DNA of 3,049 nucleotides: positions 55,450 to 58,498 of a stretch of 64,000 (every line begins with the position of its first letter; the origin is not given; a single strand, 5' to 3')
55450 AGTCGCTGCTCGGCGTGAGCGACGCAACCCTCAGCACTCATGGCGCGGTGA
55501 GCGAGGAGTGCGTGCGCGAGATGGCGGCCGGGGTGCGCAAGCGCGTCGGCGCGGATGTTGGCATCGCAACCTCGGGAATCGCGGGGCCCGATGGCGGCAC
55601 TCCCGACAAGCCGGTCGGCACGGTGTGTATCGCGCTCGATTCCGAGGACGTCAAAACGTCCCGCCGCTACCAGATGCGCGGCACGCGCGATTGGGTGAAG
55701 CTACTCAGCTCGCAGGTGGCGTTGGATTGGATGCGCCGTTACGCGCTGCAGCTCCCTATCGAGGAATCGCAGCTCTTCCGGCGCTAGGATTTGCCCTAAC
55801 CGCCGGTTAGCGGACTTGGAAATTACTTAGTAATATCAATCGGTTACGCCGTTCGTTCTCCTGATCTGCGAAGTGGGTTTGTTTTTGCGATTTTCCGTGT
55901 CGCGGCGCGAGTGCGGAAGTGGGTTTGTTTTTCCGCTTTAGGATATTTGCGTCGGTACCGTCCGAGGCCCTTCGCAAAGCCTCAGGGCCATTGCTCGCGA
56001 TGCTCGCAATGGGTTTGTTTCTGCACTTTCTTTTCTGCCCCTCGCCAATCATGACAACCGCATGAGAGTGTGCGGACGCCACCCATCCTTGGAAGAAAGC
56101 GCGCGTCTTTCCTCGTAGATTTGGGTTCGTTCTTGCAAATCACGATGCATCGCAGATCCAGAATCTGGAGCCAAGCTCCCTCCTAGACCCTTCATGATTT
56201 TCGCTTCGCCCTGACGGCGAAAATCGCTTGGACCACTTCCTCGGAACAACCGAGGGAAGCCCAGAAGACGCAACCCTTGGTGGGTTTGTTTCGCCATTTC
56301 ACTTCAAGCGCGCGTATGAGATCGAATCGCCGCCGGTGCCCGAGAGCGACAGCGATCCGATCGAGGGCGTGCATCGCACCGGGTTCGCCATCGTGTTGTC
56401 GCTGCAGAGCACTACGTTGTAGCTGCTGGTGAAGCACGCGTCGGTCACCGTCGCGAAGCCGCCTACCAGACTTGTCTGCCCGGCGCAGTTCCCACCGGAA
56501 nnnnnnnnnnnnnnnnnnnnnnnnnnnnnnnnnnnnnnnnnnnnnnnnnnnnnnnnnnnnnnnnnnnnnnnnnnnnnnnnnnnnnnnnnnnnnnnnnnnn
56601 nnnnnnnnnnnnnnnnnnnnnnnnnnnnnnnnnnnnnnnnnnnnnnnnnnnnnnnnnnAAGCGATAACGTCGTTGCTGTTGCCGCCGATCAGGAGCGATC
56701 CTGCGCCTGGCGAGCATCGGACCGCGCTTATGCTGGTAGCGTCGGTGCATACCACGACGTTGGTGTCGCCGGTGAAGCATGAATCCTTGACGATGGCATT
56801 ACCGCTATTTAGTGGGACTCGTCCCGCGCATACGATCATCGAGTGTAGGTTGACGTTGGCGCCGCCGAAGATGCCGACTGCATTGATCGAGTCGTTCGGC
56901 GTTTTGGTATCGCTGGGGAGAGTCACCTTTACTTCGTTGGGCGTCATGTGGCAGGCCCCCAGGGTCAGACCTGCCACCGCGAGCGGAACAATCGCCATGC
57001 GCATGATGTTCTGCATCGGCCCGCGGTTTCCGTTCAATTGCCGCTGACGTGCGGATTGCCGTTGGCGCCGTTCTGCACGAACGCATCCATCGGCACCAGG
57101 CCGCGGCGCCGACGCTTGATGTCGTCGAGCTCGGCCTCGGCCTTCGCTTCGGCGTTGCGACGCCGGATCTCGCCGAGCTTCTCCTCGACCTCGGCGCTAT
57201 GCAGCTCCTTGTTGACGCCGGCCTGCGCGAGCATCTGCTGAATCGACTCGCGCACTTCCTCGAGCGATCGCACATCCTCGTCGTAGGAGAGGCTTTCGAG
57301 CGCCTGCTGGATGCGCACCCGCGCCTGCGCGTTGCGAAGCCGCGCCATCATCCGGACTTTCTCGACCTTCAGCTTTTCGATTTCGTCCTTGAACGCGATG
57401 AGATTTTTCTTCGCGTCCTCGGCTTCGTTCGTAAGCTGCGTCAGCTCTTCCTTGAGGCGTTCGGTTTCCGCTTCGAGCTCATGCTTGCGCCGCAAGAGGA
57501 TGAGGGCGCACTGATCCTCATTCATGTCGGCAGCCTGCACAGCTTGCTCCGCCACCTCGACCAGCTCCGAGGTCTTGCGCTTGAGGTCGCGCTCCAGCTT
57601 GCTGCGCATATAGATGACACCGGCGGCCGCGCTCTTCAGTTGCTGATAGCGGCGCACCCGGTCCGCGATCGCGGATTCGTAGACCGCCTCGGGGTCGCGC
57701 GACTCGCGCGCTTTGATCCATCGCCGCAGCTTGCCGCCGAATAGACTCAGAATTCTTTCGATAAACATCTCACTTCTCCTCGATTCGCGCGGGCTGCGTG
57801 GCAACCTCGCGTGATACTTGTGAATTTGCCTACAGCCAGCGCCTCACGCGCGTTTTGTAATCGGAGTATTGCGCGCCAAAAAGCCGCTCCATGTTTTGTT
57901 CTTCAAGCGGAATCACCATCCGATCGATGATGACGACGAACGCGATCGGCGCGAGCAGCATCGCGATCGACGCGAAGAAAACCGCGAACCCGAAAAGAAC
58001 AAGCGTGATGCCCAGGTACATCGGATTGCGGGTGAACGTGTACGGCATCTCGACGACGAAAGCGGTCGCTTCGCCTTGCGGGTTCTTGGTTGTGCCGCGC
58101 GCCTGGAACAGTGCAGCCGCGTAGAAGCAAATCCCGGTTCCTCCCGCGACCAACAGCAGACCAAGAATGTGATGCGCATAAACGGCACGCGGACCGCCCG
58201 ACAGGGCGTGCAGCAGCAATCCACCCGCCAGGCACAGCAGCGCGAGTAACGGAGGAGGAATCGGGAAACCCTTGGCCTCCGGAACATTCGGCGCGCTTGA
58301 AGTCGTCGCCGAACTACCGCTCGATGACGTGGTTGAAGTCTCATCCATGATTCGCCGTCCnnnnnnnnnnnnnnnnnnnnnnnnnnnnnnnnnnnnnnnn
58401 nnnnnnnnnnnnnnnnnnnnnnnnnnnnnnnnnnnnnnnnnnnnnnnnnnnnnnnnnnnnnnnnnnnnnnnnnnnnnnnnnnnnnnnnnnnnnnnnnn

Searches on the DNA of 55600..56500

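Call 6: search_rna_families(source=window, start=55600, end=56500, threshold=evalue, max_evalue=10, show_alignments=3)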
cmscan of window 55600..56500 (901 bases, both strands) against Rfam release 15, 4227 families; matches with E-value up to 10: 2.
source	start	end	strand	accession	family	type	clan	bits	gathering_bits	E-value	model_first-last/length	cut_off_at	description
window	56081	56241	-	RF02156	NPPA-AS1_1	Gene; lncRNA;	-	17.1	45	1.4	1-176/176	no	NPPA antisense RNA 1 conserved region 1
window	56178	56271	-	RF00442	Guanidine-I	Cis-reg; riboswitch;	-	14.9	63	6.1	1-107/107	no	Guanidine-I riboswitch aptamer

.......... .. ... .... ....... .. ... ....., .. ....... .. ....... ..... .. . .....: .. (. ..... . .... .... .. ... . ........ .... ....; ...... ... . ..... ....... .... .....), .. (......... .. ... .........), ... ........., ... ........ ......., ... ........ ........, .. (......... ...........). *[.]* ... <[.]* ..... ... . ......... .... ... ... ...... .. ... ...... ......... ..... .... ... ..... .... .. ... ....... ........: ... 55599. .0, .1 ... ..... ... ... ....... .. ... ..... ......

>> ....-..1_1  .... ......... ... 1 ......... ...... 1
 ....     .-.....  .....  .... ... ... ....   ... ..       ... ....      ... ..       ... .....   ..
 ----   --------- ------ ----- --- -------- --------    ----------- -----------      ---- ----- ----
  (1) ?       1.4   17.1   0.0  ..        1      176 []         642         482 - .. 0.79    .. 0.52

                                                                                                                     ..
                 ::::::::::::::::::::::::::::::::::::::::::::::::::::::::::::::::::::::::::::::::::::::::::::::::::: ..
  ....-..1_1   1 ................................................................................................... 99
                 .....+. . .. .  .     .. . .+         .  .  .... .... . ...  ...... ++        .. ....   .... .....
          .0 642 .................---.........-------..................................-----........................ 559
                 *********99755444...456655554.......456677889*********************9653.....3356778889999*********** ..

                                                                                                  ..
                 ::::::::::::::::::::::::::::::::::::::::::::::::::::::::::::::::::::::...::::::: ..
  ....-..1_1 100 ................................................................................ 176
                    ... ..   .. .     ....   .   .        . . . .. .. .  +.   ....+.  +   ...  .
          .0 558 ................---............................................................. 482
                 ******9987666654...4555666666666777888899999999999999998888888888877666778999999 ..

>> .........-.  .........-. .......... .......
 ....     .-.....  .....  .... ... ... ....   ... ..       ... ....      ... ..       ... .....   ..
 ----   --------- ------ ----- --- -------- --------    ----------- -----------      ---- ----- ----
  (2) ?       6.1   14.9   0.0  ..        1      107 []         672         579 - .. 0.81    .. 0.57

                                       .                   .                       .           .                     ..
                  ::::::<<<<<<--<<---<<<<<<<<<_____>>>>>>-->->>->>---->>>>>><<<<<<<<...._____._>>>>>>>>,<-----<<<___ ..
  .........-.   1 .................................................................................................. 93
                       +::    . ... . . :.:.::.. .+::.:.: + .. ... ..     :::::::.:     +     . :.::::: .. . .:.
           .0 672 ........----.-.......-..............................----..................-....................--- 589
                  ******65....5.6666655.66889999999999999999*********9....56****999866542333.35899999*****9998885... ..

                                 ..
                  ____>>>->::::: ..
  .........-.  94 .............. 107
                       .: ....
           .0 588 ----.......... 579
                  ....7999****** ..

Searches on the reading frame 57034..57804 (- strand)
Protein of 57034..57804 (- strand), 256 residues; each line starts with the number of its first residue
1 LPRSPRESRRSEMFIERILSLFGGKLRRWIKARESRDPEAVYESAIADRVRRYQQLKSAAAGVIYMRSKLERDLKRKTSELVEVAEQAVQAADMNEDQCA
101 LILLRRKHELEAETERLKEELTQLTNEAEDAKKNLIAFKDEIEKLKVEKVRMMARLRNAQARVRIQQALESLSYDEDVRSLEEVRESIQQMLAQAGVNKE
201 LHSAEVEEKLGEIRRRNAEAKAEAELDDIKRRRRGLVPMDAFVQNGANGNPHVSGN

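Call 11: search_protein_families(library=pfam, proteins=[window:57034-57804:-], max_evalue=0.01)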
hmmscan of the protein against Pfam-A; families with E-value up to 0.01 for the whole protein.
window:57034-57804:- (256 aa): 1 family
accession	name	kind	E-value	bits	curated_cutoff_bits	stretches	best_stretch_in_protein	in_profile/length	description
PF04012.17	PspA_IM30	-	4.1e-17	63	33.9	1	16-231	4-216/220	PspA/IM30 family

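Call 58: find_encoding_contigs(protein=window:57034-57804:-, flank=3000, max_places=10)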
Protein window:57034-57804:- (256 aa): no gene with exactly this product is on record in the collection.

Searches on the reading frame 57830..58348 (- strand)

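Call 11: search_protein_families(library=pfam, proteins=[window:57830-58348:-], max_evalue=0.01)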
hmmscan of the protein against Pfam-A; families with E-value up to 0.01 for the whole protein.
window:57830-58348:- (172 aa): 2 families
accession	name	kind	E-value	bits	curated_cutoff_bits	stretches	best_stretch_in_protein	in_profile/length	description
PF04191.18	PEMT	-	7.6e-12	46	25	1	59-159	2-104/105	Phospholipid methyltransferase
PF06966.17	DUF1295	-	0.00015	21.8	20.4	1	39-168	100-235/235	Protein of unknown function (DUF1295)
